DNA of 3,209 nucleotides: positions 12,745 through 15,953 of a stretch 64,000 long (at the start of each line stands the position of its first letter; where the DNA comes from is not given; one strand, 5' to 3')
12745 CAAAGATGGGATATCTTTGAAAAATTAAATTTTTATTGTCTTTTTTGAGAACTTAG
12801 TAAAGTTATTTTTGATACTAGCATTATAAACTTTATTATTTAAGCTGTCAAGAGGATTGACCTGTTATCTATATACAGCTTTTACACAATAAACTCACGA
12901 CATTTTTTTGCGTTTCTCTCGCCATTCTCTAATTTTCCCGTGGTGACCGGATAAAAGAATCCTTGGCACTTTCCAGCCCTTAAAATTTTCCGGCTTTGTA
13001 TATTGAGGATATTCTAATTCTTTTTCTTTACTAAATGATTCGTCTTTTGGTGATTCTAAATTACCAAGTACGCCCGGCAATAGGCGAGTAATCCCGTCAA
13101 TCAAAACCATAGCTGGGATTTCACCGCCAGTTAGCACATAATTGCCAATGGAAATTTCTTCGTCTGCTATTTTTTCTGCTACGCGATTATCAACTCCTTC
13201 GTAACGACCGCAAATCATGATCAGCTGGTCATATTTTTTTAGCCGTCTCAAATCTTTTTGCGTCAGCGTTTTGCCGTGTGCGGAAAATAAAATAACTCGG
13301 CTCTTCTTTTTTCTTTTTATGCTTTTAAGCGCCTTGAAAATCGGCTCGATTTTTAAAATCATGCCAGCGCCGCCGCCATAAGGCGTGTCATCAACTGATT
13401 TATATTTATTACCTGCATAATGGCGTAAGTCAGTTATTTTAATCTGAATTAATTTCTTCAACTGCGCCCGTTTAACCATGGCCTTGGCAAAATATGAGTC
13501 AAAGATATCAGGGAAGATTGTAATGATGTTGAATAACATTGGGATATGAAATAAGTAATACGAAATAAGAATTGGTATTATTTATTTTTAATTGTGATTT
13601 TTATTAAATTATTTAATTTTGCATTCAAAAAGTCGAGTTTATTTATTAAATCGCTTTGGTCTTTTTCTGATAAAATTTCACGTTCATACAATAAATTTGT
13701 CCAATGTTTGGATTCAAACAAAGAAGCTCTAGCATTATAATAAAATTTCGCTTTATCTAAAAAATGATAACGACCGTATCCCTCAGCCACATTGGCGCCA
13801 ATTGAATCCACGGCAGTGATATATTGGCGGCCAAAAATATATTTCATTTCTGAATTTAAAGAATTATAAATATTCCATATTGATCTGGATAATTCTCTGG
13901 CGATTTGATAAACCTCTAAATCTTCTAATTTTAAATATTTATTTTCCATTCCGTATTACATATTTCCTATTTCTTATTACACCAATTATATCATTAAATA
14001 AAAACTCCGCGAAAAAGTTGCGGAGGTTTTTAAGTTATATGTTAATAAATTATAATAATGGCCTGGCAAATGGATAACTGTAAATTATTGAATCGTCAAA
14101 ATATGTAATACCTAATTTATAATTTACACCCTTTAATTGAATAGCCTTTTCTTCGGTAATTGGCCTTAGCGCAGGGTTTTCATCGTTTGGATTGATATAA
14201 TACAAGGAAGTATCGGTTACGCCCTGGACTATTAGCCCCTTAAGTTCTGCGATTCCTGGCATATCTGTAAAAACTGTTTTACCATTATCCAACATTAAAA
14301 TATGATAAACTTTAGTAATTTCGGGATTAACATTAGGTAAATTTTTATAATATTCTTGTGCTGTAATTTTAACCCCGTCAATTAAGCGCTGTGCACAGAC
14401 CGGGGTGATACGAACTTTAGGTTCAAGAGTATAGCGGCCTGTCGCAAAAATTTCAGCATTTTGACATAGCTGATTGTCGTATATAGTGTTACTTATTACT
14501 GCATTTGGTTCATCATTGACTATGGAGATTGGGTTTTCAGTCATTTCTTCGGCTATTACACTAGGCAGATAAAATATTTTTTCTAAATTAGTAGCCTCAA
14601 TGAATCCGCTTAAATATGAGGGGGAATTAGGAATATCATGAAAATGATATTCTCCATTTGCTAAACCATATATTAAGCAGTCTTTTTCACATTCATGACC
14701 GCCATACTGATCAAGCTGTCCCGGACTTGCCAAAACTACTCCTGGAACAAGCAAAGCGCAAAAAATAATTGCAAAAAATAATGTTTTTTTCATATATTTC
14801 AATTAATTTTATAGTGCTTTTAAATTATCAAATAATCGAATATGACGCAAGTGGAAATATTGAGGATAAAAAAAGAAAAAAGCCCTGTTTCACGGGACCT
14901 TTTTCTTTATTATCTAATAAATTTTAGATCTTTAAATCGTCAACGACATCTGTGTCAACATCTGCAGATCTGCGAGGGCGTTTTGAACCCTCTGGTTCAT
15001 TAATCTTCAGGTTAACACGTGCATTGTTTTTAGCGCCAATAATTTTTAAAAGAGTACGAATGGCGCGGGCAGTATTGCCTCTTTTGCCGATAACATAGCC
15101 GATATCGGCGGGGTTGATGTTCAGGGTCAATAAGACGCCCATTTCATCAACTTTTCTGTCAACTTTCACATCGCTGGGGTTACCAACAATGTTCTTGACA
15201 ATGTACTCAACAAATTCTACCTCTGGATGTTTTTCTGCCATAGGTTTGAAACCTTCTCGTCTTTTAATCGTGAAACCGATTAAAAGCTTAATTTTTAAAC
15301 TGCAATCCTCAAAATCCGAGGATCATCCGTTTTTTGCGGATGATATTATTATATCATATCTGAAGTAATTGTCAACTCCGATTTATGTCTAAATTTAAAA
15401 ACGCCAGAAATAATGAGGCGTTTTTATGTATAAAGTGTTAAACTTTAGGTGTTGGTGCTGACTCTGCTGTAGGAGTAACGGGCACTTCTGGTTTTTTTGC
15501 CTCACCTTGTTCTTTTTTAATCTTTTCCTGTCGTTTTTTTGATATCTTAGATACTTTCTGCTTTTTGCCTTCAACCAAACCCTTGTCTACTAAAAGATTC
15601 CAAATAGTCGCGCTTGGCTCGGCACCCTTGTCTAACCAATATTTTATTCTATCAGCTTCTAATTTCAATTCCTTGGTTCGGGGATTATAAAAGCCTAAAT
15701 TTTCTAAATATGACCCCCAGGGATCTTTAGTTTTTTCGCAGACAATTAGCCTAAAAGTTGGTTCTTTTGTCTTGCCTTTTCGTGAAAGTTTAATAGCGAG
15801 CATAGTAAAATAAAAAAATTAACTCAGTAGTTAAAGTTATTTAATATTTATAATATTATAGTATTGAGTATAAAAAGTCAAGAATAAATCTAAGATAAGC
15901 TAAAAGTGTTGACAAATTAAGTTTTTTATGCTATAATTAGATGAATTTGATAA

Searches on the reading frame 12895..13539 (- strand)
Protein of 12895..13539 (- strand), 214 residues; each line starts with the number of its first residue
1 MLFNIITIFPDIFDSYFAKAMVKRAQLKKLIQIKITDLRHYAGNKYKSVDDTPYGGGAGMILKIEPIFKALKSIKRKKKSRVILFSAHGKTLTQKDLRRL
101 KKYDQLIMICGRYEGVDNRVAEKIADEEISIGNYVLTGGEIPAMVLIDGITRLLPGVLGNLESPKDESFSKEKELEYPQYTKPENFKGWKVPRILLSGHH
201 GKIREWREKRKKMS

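Call 84: search_protein_families(library=pfam, max_evalue=0.001, proteins=[window:12895-13539:-])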
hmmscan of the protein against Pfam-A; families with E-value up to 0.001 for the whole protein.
window:12895-13539:- (214 aa): 1 family
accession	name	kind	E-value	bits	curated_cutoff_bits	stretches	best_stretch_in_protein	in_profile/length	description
PF01746.26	tRNA_m1G_MT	-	3.6e-58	196.9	27.3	1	23-211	2-186/195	tRNA (Guanine-1)-methyltransferase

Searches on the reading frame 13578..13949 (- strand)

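Call 84: search_protein_families(library=pfam, max_evalue=0.001, proteins=[window:13578-13949:-])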
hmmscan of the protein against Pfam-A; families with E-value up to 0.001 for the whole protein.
window:13578-13949:- (123 aa): 1 family
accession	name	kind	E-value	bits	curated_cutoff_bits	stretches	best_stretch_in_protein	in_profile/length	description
PF05635.17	23S_rRNA_IVP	-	8.6e-25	87.5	33.8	1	9-113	1-105/106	23S rRNA-intervening sequence protein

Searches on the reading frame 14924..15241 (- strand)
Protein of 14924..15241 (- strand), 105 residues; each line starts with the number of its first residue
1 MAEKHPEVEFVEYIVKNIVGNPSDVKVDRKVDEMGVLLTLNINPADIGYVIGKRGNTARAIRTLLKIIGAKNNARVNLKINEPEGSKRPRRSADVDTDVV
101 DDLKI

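Call 84: search_protein_families(library=pfam, max_evalue=0.001, proteins=[window:14924-15241:-])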
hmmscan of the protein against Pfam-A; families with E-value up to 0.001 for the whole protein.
window:14924-15241:- (105 aa): 2 families
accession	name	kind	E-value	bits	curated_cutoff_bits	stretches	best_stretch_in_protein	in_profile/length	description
PF13083.13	KH_KhpA-B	-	2.4e-21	75.8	32.1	1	9-80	2-73/73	KhpA/KhpB, KH domain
PF07650.23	KH_2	-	0.00032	20.9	22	1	38-82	27-72/78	KH domain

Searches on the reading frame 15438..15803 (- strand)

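Call 84: search_protein_families(library=pfam, max_evalue=0.001, proteins=[window:15438-15803:-])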
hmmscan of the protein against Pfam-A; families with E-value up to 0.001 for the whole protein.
window:15438-15803:- (121 aa): 1 family
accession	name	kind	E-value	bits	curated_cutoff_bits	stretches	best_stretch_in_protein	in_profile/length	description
PF00886.24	Ribosomal_S16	-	6.3e-17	61.7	27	1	8-64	1-62/62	Ribosomal protein S16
